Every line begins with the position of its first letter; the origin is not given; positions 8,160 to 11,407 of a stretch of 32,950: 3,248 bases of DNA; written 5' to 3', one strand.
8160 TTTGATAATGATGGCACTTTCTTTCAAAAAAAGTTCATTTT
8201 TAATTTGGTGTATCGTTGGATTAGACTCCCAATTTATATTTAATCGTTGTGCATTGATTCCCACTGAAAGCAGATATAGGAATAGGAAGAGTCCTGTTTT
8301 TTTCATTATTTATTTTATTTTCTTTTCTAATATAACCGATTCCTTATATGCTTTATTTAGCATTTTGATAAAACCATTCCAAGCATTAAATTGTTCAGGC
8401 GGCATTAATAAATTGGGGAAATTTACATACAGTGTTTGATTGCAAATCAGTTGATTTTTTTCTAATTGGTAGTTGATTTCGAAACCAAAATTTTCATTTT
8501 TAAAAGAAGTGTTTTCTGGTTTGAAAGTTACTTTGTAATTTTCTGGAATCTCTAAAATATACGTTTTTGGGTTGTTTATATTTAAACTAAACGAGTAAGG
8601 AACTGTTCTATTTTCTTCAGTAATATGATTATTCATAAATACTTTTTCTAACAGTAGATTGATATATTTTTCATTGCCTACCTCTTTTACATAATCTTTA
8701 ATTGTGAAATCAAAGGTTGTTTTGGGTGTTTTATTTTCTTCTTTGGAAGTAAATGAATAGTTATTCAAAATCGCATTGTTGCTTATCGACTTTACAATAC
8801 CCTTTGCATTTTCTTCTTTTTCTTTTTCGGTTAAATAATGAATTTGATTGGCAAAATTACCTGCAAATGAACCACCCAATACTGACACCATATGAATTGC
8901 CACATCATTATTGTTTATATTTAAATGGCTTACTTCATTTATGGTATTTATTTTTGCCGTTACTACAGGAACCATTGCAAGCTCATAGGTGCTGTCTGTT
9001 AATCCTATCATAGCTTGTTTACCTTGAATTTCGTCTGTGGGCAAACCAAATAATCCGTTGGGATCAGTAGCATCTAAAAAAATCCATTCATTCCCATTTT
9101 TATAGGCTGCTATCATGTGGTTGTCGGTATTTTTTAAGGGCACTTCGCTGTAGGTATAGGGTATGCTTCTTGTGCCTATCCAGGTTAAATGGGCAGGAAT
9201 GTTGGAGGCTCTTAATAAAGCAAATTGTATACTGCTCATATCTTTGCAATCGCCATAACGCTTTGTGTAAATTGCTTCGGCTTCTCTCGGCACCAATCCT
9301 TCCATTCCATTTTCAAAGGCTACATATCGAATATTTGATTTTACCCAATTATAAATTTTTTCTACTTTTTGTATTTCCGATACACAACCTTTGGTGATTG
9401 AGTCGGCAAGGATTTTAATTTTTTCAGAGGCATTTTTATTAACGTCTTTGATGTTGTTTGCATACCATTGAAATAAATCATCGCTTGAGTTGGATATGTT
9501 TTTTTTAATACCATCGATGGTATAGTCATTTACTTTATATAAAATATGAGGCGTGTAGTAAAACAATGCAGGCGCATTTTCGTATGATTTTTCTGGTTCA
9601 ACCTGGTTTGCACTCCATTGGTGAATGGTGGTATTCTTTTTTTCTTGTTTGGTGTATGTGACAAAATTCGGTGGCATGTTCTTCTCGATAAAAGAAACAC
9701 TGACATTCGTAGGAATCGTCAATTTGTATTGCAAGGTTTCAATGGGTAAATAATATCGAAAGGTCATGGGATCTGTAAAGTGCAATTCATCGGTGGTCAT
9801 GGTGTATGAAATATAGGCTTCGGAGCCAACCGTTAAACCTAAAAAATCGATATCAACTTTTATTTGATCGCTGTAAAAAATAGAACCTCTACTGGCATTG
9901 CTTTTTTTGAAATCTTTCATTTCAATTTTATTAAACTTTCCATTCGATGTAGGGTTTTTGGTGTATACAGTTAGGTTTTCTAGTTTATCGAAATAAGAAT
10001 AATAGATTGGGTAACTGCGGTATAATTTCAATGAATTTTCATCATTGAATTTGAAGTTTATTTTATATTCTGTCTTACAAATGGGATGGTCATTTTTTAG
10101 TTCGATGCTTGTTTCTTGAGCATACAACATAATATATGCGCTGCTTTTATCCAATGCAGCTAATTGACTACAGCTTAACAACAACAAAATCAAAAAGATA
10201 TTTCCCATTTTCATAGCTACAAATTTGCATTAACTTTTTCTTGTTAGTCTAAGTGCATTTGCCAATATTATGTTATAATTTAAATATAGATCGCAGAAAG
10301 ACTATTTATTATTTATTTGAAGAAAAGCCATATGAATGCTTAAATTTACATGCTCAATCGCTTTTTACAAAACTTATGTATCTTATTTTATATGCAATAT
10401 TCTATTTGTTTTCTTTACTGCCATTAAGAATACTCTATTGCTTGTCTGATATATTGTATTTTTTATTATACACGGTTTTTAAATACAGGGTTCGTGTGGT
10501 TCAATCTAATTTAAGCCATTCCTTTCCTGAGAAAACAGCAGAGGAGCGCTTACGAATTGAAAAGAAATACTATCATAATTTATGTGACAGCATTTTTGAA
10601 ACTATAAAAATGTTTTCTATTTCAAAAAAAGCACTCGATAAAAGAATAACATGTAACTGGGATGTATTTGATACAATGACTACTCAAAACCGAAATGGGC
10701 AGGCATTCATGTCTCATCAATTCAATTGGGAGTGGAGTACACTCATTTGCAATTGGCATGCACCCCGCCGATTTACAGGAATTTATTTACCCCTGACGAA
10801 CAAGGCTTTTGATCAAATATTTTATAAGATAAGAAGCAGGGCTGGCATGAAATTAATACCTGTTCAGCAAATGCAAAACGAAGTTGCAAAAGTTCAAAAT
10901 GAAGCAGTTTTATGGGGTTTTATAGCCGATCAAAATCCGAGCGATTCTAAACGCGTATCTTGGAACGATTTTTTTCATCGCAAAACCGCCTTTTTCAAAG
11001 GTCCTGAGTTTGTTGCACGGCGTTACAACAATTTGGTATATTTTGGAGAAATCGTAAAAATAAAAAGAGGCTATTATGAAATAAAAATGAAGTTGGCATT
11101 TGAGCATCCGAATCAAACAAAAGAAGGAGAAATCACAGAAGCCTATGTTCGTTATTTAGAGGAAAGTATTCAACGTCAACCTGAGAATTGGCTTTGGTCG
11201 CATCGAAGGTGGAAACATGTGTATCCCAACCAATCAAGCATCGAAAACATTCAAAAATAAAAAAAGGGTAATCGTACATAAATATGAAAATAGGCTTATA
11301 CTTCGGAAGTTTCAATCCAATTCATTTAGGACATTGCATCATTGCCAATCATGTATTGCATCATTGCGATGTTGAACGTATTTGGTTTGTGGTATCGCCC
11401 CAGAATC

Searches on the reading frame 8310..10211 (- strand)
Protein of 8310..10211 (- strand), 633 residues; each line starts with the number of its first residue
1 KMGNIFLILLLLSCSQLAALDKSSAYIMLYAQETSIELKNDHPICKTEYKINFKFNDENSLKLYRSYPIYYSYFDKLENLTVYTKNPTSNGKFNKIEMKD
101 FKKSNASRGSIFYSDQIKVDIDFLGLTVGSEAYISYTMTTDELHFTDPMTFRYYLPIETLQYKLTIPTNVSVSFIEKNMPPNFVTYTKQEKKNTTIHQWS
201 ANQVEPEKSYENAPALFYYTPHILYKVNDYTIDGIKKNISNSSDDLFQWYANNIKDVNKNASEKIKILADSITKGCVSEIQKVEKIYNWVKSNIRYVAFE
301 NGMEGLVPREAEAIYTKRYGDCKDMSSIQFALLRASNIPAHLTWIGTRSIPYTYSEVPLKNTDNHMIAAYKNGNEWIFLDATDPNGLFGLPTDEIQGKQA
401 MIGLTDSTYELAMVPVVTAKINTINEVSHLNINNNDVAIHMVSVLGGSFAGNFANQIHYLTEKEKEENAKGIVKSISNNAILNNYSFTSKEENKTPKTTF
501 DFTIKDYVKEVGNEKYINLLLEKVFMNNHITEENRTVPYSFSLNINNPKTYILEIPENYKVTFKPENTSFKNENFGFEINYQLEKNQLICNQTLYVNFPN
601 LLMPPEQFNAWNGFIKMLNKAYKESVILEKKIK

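Call 80: search_protein_families(library=pfam, max_evalue=0.001, proteins=[window:8310-10211:-])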
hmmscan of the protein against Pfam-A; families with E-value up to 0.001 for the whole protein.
window:8310-10211:- (633 aa): 2 families
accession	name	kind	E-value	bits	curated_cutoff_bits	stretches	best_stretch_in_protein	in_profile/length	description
PF01841.26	Transglut_core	-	2.8e-13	50.5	23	1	268-381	3-108/108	Transglutaminase-like superfamily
PF12969.12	DUF3857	-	2e-09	38.2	24.6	1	53-206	13-168/170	Domain of Unknown Function with PDB structure (DUF3857)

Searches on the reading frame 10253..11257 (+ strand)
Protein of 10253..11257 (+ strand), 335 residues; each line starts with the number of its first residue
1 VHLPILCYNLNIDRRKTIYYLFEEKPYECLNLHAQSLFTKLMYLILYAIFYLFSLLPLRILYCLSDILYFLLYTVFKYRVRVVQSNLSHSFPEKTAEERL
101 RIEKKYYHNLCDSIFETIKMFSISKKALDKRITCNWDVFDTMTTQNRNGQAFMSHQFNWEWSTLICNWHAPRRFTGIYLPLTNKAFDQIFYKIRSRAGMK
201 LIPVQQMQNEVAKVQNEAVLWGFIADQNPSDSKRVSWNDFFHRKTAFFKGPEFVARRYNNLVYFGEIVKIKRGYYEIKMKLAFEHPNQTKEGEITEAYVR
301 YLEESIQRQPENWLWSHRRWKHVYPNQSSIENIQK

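Call 80: search_protein_families(library=pfam, max_evalue=0.001, proteins=[window:10253-11257:+])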
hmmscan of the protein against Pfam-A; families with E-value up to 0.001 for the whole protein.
window:10253-11257:+ (335 aa): 1 family
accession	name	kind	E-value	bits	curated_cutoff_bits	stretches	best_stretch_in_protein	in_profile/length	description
PF03279.18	Lip_A_acyltrans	-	2.7e-33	115.9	22.3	1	43-321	13-294/295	Bacterial lipid A biosynthesis acyltransferase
